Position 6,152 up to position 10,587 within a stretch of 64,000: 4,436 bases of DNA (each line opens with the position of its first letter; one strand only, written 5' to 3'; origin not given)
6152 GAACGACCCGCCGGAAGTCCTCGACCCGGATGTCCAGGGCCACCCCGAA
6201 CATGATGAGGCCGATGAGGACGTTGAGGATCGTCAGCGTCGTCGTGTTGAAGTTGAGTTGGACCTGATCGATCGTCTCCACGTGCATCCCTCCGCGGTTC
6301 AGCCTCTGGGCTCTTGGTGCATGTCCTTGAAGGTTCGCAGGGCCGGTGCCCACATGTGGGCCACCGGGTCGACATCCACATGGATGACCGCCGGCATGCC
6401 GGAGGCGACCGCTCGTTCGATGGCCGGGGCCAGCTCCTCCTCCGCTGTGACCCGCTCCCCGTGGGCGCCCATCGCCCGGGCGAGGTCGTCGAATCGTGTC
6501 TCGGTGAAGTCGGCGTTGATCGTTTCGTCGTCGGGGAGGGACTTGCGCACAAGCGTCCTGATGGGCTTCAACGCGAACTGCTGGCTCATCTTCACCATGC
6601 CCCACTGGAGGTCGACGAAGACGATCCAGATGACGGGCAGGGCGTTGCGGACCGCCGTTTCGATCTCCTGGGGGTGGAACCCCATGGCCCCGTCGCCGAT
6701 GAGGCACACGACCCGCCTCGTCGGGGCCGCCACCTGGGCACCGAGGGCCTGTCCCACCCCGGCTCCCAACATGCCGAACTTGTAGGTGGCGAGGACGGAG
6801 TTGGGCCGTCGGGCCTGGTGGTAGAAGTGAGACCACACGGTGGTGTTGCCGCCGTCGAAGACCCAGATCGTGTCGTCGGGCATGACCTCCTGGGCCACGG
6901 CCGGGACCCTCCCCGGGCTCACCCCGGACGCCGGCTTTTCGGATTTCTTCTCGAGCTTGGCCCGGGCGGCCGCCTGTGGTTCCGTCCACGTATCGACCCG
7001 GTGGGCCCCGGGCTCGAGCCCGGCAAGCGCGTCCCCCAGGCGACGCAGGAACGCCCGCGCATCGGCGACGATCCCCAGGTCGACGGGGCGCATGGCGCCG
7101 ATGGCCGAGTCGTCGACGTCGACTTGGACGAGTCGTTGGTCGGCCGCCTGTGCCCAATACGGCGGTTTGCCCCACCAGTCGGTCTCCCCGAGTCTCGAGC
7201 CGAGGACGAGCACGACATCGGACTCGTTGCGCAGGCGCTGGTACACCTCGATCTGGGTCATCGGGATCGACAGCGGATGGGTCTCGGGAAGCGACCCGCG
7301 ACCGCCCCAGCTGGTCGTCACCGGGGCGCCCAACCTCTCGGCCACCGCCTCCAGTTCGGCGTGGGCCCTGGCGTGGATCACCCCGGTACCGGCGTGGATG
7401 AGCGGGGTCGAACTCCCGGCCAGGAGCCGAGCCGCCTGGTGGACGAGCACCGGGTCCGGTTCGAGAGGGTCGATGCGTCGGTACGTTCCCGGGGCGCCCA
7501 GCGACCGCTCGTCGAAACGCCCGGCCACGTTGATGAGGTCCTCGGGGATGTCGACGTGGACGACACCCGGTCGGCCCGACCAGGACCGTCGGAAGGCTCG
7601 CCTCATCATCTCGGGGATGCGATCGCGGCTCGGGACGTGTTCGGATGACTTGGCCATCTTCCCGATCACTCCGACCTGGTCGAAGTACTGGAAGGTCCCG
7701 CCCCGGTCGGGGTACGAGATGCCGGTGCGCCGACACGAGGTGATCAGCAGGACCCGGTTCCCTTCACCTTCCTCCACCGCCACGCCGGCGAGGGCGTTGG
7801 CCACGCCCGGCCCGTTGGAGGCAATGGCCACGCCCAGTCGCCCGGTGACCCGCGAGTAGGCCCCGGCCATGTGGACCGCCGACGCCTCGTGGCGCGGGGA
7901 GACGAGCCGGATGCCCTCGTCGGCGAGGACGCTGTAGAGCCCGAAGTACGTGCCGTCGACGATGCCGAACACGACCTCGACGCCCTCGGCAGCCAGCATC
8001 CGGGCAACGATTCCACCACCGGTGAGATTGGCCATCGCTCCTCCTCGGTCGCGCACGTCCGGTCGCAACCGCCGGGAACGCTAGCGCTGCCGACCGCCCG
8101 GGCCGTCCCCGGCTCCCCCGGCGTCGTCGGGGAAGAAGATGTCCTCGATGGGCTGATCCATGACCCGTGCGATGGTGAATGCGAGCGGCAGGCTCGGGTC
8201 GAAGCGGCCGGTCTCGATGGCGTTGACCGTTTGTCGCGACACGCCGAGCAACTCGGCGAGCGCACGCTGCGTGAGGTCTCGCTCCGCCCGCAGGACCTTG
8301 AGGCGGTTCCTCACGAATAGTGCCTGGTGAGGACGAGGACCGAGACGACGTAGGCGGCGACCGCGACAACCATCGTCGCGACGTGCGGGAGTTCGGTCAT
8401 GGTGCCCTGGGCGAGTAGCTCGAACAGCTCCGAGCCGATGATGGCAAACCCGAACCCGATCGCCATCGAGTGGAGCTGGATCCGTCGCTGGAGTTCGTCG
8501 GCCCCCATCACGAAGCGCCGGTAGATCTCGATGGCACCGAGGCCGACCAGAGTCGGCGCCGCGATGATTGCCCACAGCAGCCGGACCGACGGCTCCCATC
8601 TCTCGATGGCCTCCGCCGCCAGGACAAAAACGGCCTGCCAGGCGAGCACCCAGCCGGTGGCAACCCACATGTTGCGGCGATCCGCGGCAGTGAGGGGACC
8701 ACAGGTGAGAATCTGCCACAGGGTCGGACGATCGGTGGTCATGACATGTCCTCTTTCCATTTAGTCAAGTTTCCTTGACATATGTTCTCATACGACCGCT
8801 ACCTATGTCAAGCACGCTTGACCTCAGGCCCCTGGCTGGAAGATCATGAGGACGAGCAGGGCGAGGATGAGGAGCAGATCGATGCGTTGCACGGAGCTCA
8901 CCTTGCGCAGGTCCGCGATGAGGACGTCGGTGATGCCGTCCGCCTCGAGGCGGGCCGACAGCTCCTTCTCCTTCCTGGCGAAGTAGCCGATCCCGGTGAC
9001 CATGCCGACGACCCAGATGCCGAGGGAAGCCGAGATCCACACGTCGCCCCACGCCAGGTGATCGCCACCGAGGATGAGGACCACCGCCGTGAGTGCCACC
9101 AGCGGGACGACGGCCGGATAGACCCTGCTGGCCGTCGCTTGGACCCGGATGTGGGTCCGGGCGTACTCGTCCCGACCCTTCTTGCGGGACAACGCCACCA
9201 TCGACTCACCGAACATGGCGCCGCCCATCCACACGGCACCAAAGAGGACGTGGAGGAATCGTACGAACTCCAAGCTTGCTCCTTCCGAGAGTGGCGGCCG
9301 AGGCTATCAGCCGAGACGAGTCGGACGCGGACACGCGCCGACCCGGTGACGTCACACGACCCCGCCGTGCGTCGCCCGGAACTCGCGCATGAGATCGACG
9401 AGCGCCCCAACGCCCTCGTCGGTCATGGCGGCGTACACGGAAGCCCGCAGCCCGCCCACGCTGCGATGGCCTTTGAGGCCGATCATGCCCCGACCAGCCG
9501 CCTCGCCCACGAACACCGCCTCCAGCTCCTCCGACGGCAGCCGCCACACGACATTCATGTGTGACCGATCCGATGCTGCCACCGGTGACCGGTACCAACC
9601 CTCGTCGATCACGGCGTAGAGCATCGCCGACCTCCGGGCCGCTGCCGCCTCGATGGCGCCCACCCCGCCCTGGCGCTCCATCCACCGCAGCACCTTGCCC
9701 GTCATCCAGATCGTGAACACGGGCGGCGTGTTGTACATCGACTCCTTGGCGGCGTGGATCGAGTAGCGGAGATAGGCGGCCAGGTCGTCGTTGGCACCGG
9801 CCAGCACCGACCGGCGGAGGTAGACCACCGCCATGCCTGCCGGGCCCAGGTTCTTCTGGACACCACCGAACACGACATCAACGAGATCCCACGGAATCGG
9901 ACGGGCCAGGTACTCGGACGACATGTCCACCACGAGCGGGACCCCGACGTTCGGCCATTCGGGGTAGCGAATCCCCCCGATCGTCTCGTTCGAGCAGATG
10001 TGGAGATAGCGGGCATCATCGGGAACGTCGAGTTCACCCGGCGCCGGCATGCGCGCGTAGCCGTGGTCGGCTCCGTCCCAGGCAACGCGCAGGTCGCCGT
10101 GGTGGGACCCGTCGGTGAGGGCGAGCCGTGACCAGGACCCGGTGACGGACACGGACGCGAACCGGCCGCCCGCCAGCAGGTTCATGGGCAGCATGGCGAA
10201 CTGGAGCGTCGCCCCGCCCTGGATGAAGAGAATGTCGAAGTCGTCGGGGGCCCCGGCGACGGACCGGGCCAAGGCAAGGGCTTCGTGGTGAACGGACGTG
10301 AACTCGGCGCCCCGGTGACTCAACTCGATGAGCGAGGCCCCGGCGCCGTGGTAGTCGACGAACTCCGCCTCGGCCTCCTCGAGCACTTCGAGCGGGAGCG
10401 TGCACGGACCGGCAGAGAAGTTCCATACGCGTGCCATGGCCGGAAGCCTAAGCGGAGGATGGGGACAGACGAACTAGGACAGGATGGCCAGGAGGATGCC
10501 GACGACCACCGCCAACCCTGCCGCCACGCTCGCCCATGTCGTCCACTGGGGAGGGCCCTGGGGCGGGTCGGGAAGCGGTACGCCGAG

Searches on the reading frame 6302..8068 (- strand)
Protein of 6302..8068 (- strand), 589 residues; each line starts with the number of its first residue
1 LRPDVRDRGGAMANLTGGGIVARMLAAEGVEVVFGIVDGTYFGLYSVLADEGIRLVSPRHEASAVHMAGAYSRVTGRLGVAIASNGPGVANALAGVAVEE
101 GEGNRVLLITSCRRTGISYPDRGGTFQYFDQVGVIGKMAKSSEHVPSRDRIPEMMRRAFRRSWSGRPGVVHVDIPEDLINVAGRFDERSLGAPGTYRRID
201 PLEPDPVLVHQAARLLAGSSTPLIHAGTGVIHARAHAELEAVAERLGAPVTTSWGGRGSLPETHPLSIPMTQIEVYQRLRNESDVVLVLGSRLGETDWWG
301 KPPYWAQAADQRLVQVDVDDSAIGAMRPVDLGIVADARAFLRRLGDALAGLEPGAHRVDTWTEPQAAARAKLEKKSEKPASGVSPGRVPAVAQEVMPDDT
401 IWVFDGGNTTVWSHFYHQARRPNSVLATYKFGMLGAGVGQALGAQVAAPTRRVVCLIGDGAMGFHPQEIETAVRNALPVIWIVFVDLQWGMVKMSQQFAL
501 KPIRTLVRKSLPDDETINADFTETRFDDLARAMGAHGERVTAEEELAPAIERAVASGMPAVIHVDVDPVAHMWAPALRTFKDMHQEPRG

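Call 68: search_protein_families(library=pfam, proteins=[window:6302-8068:-], max_evalue=0.0001)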
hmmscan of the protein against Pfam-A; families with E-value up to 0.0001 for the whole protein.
window:6302-8068:- (589 aa): 3 families
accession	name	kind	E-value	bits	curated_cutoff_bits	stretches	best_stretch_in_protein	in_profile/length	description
PF02775.26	TPP_enzyme_C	-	1.9e-34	119.1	21.9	1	405-564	1-151/151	Thiamine pyrophosphate enzyme, C-terminal TPP binding domain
PF00205.28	TPP_enzyme_M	-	3.8e-33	114.5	30.4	1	210-344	2-137/137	Thiamine pyrophosphate enzyme, central domain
PF02776.23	TPP_enzyme_N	-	2.7e-29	101.8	26.8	1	16-133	2-118/119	Thiamine pyrophosphate enzyme, N-terminal TPP binding domain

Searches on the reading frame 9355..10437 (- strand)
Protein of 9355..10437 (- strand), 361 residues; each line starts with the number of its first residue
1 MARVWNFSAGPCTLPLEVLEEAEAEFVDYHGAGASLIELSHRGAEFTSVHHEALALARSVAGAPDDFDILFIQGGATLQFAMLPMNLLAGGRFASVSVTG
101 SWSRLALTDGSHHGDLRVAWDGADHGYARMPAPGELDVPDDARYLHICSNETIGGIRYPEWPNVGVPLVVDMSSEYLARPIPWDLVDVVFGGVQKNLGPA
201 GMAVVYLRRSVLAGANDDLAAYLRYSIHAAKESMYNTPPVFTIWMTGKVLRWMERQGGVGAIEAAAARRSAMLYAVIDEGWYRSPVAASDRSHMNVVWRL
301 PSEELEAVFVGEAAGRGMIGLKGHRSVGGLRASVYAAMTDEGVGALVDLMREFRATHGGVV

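Call 68: search_protein_families(library=pfam, proteins=[window:9355-10437:-], max_evalue=0.0001)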
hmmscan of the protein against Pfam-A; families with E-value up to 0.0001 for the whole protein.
window:9355-10437:- (361 aa): 1 family
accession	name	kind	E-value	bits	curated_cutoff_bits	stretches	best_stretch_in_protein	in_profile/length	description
PF00266.25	Aminotran_5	-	1.5e-30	106.9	21.5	1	4-346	1-371/371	Aminotransferase class-V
